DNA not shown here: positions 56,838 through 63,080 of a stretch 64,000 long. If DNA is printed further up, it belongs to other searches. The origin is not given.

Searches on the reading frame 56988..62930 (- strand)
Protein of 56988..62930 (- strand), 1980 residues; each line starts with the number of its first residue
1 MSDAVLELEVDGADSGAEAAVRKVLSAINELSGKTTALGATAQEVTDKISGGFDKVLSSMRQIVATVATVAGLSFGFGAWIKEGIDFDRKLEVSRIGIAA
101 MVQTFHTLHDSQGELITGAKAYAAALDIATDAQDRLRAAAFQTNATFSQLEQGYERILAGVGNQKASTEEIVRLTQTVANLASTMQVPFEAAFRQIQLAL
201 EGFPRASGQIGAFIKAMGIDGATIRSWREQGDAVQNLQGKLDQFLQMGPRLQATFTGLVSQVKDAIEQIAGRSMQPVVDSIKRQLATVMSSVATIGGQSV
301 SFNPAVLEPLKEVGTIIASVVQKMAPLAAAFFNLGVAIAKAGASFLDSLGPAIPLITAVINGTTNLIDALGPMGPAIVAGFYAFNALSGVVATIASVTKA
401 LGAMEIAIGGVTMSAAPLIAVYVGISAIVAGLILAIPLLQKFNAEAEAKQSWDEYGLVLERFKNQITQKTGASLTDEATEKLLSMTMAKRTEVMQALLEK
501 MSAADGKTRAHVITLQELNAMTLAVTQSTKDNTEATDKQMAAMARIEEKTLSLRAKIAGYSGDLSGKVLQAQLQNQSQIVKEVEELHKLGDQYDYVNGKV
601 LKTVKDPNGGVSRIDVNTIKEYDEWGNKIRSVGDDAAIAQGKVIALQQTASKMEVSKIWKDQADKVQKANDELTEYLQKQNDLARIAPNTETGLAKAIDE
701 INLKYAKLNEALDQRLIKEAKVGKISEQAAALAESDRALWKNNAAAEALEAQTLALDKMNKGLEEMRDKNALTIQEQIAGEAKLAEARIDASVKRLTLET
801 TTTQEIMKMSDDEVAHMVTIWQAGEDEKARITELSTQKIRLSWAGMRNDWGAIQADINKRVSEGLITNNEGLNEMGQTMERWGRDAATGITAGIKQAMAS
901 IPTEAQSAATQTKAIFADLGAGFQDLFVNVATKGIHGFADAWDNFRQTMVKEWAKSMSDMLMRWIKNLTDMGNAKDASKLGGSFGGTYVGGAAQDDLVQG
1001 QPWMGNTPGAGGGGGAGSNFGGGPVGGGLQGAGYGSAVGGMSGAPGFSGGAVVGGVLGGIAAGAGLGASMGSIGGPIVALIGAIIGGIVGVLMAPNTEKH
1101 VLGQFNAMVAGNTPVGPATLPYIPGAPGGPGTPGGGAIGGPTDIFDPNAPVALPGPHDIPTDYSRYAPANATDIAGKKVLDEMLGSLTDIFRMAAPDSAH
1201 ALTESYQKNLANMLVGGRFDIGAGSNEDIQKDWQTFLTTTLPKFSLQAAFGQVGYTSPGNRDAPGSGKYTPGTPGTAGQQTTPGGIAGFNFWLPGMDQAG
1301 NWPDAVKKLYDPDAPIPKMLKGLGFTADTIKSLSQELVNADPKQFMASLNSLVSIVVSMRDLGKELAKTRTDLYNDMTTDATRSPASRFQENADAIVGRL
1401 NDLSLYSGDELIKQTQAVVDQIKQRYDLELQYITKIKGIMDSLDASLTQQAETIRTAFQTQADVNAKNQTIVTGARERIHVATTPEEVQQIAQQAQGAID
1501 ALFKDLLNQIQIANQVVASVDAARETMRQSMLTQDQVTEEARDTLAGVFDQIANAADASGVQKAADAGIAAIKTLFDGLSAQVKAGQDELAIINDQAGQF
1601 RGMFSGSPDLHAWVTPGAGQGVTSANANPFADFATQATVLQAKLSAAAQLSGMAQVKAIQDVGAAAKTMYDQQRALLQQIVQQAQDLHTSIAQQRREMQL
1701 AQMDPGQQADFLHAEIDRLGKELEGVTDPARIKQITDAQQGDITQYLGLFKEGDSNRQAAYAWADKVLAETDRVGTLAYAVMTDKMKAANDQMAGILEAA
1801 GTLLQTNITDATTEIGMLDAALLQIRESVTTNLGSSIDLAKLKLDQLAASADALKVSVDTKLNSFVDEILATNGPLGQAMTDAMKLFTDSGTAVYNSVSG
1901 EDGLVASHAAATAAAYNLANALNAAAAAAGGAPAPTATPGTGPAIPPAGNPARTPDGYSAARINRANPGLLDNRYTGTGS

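Call 66: search_protein_families(library=pfam, proteins=[window:56988-62930:-], max_evalue=10)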
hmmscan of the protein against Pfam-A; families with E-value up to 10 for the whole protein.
window:56988-62930:- (1980 aa): 1 family
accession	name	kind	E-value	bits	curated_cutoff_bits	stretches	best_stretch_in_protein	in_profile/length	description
PF18493.6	DUF5617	-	0.86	10.3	26.3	1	1448-1514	12-77/90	Domain of unknown function (DUF5617)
